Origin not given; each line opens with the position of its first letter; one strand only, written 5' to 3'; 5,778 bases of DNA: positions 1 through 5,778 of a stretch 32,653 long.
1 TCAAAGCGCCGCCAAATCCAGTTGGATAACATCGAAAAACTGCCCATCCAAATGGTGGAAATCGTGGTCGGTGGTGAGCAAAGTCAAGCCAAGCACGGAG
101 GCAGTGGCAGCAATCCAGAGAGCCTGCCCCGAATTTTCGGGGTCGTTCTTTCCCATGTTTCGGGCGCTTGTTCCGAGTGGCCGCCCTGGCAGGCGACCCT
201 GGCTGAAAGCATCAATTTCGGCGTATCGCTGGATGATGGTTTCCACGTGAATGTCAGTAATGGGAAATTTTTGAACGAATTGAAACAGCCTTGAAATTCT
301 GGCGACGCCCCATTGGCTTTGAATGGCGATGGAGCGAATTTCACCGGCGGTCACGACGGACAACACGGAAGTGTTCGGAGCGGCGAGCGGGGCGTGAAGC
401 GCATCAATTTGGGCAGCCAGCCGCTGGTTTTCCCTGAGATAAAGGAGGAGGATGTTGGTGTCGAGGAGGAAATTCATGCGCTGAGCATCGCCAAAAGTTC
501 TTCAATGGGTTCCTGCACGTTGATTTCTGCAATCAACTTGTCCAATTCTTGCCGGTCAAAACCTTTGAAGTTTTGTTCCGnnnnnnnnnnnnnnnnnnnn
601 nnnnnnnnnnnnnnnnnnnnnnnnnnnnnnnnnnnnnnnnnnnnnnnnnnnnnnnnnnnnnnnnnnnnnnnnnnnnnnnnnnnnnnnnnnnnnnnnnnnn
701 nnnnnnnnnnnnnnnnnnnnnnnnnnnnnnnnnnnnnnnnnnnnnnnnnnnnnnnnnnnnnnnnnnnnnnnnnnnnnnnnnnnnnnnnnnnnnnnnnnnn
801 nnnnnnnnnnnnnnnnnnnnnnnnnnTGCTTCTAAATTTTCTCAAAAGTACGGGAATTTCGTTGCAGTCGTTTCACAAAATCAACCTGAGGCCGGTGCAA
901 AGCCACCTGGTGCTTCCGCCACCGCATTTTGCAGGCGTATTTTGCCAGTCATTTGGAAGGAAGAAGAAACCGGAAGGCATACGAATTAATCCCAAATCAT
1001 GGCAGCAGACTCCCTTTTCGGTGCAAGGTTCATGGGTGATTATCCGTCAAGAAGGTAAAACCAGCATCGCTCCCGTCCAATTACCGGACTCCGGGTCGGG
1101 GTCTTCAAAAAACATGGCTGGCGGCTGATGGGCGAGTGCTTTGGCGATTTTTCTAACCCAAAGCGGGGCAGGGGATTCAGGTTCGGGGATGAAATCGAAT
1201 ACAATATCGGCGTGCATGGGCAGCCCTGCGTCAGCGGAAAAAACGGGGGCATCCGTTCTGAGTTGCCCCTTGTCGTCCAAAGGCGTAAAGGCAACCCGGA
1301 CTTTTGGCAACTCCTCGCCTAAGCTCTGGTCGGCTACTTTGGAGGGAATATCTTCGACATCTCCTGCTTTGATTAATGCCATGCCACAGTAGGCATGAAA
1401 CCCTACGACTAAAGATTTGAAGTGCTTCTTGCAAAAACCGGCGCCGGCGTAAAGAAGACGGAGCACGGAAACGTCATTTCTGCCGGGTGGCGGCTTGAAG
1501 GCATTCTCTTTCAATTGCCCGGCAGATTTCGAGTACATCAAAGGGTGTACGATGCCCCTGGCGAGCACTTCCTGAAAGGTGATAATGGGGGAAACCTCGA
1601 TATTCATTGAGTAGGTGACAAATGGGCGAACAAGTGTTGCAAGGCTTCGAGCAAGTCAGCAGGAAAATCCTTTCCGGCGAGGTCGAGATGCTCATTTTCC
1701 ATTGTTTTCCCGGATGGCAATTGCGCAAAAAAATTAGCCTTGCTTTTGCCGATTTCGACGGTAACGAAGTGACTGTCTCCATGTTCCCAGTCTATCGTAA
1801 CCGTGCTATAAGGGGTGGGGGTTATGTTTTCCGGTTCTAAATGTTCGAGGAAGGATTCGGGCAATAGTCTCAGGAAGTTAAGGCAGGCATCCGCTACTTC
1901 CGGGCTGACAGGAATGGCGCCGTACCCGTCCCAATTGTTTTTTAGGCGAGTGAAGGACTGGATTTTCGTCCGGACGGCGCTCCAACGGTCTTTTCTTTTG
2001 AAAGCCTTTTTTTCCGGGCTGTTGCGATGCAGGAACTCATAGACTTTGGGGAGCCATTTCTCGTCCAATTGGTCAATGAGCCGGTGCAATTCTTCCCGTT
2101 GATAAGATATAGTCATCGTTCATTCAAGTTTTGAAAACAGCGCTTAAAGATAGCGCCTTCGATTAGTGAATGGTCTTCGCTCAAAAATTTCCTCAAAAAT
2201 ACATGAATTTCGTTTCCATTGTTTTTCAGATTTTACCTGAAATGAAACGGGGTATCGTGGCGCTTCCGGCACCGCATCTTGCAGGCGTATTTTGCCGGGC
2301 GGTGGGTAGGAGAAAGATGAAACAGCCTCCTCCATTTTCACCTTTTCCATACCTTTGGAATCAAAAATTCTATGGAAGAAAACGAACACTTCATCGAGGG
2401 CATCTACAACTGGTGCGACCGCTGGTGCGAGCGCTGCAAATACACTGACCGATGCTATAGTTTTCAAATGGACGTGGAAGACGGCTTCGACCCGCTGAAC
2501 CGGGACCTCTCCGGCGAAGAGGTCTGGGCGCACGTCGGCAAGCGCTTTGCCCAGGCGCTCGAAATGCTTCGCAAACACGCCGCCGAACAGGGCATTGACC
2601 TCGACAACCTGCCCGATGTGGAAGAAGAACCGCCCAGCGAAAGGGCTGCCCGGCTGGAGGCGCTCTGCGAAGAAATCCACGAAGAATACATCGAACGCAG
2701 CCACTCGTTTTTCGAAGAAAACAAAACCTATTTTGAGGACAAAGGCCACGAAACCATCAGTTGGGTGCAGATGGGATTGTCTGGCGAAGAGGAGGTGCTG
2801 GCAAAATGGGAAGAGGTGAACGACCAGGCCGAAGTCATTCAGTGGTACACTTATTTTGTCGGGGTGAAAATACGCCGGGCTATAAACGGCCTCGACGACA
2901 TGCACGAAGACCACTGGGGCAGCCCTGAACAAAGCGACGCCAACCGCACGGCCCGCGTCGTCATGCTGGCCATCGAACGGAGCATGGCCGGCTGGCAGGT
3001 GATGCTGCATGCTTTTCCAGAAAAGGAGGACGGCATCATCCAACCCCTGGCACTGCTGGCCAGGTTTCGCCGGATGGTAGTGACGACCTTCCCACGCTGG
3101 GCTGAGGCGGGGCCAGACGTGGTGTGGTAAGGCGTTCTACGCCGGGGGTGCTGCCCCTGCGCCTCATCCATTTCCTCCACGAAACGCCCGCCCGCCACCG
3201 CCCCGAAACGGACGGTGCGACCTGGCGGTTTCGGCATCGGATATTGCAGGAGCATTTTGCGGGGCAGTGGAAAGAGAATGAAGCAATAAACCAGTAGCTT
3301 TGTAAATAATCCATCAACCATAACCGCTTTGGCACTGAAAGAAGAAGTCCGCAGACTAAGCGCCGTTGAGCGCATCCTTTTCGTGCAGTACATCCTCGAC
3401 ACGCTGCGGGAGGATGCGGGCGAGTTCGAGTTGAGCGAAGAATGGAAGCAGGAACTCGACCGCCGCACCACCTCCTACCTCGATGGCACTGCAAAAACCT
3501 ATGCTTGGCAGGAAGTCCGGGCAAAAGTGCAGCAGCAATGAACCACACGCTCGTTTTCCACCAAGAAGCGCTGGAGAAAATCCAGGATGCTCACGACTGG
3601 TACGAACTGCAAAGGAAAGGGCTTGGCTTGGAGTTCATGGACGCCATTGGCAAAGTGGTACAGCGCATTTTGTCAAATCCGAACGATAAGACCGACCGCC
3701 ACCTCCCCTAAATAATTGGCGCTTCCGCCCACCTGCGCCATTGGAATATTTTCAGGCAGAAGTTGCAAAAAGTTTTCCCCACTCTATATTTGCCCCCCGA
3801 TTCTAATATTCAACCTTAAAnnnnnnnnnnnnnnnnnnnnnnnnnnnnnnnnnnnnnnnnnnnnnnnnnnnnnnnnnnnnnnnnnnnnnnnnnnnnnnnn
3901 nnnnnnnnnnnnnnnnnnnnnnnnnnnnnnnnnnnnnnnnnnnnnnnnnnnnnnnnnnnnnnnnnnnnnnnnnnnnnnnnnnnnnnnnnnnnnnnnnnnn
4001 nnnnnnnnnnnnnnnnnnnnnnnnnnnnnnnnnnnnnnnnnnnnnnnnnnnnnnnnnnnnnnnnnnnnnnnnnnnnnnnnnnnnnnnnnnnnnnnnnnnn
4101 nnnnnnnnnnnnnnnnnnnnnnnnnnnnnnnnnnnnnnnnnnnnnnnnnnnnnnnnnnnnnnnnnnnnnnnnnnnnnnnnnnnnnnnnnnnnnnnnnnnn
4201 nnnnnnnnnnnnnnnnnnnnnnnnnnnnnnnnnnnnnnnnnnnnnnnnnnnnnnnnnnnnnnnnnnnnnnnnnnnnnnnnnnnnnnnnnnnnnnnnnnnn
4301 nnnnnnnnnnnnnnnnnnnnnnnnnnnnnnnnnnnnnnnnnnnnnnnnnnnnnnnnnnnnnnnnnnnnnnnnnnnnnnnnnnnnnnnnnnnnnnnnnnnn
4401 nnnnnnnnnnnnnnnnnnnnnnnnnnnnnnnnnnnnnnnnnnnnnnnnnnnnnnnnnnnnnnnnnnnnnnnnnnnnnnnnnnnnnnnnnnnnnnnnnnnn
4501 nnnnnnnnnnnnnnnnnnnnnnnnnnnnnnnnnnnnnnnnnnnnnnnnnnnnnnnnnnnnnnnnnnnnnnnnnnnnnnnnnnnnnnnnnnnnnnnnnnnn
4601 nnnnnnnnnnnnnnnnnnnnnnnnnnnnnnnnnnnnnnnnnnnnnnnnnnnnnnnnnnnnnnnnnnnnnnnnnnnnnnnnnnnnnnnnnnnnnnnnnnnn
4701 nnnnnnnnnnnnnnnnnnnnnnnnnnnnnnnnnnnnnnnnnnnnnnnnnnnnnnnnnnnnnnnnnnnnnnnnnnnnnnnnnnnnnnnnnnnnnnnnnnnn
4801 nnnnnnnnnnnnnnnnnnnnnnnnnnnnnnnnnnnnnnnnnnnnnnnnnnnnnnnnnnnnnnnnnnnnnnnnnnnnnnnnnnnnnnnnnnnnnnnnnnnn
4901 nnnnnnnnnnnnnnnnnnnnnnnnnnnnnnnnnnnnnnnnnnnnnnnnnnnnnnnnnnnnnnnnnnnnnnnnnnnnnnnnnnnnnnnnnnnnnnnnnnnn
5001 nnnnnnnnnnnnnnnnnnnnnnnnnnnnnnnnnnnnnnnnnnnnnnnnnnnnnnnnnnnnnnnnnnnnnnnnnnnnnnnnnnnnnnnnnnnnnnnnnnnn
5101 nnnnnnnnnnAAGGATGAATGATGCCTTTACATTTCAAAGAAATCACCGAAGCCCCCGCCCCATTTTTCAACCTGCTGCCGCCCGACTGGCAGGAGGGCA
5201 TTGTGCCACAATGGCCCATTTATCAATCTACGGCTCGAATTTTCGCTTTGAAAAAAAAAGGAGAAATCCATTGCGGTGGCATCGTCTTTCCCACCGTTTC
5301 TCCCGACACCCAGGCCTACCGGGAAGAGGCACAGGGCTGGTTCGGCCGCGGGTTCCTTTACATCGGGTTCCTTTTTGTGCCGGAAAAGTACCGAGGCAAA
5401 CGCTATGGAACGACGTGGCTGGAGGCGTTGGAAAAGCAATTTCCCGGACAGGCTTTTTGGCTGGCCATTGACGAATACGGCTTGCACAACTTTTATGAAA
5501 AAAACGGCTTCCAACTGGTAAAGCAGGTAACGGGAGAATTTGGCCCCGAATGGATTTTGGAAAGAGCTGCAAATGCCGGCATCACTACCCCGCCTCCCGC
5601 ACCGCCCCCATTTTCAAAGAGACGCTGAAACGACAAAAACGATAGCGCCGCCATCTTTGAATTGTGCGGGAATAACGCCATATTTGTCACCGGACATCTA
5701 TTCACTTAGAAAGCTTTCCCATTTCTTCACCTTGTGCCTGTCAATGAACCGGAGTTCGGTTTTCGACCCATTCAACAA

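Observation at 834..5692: Five accessory modules, each followed by a copy of one repeat: a cassette array without canonical attC sites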

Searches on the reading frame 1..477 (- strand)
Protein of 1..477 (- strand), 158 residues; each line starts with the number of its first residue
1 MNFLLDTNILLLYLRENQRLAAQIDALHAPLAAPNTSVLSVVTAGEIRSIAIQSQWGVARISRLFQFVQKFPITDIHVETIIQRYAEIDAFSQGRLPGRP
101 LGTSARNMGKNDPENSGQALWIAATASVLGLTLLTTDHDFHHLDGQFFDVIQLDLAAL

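Call 7: search_protein_families(library=pfam, proteins=[window:1-477:-], max_evalue=0.01)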
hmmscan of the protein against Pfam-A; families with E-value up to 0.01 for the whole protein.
window:1-477:- (158 aa): 1 family
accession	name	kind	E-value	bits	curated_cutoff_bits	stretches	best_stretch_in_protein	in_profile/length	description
PF01850.27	PIN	-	8.3e-08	33.3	23.6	1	4-144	2-118/120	PIN domain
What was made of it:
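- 1..477 (-): PIN-domain toxin gene (158 aa). Together with the antitoxin it forms module [PIN+AT(-)]. Pfam PF01850, E 8e-8 (call 7).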

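Call 23: find_encoding_contigs(protein=window:1-477:-, flank=10000, max_places=10)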
Protein window:1-477:- (158 aa): 1 contig read that carries it; 1 place shown.
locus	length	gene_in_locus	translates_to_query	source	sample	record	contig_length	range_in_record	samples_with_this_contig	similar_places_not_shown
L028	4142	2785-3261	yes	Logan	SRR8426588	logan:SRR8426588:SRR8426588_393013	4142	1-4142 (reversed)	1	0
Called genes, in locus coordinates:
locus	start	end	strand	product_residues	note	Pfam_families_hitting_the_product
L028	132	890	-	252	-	-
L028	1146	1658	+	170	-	-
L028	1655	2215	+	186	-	-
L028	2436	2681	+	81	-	-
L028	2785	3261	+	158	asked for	PF01850:PIN (weak)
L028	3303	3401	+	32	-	-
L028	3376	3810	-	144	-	PF01850:PIN (faint), PF10130:PIN_2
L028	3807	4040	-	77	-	-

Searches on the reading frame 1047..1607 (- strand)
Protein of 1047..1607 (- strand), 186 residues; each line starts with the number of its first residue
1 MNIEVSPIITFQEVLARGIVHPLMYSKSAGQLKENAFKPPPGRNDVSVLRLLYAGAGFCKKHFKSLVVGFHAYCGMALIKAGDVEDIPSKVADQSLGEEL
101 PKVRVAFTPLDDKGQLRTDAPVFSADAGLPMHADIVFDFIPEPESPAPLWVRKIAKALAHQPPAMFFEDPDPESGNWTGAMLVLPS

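Call 7: search_protein_families(library=pfam, proteins=[window:1047-1607:-], max_evalue=0.01)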
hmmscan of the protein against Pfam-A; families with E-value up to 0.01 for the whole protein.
window:1047-1607:- (186 aa): 0 families
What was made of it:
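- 1047..2116 (-): Module of two overlapping genes of unknown function: 186 aa (1047-1607) and 170 aa (1604-2116). No Pfam hit (call 7).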

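Call 50: search_protein_families(library=padloc, proteins=[window:1047-1607:-], max_evalue=0.001)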
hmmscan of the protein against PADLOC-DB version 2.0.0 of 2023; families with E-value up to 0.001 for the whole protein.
window:1047-1607:- (186 aa): 0 families

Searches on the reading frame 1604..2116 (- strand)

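Call 7: search_protein_families(library=pfam, proteins=[window:1604-2116:-], max_evalue=0.01)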
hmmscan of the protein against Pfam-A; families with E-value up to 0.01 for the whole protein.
window:1604-2116:- (170 aa): 0 families

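Call 50: search_protein_families(library=padloc, proteins=[window:1604-2116:-], max_evalue=0.001)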
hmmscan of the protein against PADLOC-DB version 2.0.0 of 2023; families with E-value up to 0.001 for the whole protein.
window:1604-2116:- (170 aa): 2 families
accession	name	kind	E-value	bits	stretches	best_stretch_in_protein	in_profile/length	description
PDLC04575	PDC-M32A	-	0.00025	18.2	1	47-160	257-368/375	-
PDLC04574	PDC-M32A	-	0.00039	17.4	1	48-163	259-372/376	-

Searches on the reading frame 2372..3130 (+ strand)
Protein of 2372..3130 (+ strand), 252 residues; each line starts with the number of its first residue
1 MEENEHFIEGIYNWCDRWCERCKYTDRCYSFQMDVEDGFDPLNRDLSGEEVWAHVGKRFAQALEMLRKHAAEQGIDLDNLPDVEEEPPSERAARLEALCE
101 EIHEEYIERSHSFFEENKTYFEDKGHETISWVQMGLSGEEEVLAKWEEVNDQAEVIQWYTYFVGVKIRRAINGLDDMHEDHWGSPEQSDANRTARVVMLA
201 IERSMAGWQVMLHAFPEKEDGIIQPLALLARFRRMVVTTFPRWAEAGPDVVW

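Call 7: search_protein_families(library=pfam, proteins=[window:2372-3130:+], max_evalue=0.01)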
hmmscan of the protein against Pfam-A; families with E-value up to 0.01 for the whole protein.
window:2372-3130:+ (252 aa): 1 family
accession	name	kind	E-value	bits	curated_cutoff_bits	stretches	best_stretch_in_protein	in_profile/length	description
PF12069.13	DUF3549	-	0.00095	18.8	27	1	86-158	122-190/340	Protein of unknown function (DUF3549)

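Call 9: find_encoding_contigs(protein=window:2372-3130:+, flank=10000, max_places=10)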
Protein window:2372-3130:+ (252 aa): 1 contig read that carries it; 1 place shown.
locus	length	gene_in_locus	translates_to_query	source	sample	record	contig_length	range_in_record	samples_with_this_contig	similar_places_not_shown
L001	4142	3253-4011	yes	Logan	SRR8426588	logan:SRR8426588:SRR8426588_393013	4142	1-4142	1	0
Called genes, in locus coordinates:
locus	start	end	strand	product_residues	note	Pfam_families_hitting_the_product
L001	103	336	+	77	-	-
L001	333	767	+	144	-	PF01850:PIN (faint), PF10130:PIN_2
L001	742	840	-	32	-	-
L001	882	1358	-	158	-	PF01850:PIN (weak)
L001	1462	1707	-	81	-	-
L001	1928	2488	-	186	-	-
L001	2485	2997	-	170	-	-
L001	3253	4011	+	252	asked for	-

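Call 48: search_protein_families(library=pfam, proteins=[L001:103-336:+, L001:333-767:+], max_evalue=0.0001)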
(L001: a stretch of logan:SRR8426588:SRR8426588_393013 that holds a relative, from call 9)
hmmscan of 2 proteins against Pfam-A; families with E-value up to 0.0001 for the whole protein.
L001:103-336:+ (77 aa): 0 families

L001:333-767:+ (144 aa): 2 families
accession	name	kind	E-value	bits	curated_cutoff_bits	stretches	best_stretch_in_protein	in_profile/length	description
PF10130.15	PIN_2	-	2.7e-18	66.9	22.4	1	5-120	1-118/133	PIN domain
PF01850.27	PIN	-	2.5e-05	25.3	23.6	1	4-118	1-114/120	PIN domain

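Call 50: search_protein_families(library=padloc, proteins=[window:2372-3130:+], max_evalue=0.001)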
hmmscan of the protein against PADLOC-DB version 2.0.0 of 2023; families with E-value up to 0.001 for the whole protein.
window:2372-3130:+ (252 aa): 0 families

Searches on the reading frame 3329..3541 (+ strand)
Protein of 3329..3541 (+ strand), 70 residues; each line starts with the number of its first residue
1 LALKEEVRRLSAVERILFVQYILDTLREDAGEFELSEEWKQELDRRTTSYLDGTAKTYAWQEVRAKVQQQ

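Call 7: search_protein_families(library=pfam, proteins=[window:3329-3541:+], max_evalue=0.01)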
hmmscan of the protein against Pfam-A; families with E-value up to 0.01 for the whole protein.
window:3329-3541:+ (70 aa): 1 family
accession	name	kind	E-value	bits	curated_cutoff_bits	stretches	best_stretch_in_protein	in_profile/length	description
PF09720.15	Unstab_antitox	-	6e-12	45.9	23.3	1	10-63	2-54/54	Putative addiction module component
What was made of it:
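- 3295..3711 (+): Module [antitoxin + truncated ParE]: -7 box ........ (3295-3302), Unstab_antitox gene (3329-3541), and a ParE gene cut after about 50 codons (3538-3711). Pfam PF09720, E 6e-12 (call 7).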

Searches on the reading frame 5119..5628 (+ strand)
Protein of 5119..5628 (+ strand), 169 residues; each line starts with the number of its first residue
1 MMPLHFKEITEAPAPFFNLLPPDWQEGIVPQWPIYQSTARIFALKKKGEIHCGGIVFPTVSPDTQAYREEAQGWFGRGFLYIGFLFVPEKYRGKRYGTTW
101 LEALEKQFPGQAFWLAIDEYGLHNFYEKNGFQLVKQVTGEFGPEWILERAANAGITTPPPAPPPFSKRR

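Call 7: search_protein_families(library=pfam, proteins=[window:5119-5628:+], max_evalue=0.01)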
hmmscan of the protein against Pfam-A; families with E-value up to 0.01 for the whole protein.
window:5119-5628:+ (169 aa): 2 families
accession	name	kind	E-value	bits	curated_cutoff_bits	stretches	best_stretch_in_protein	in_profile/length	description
PF00583.31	Acetyltransf_1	-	3.1e-07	31.1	20.7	1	40-131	34-116/116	Acetyltransferase (GNAT) family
PF13508.13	Acetyltransf_7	-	9.7e-06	26.3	27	1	72-132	28-83/84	Acetyltransferase (GNAT) domain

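Call 50: search_protein_families(library=padloc, proteins=[window:5119-5628:+], max_evalue=0.001)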
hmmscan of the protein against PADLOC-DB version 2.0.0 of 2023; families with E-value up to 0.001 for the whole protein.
window:5119-5628:+ (169 aa): 0 families
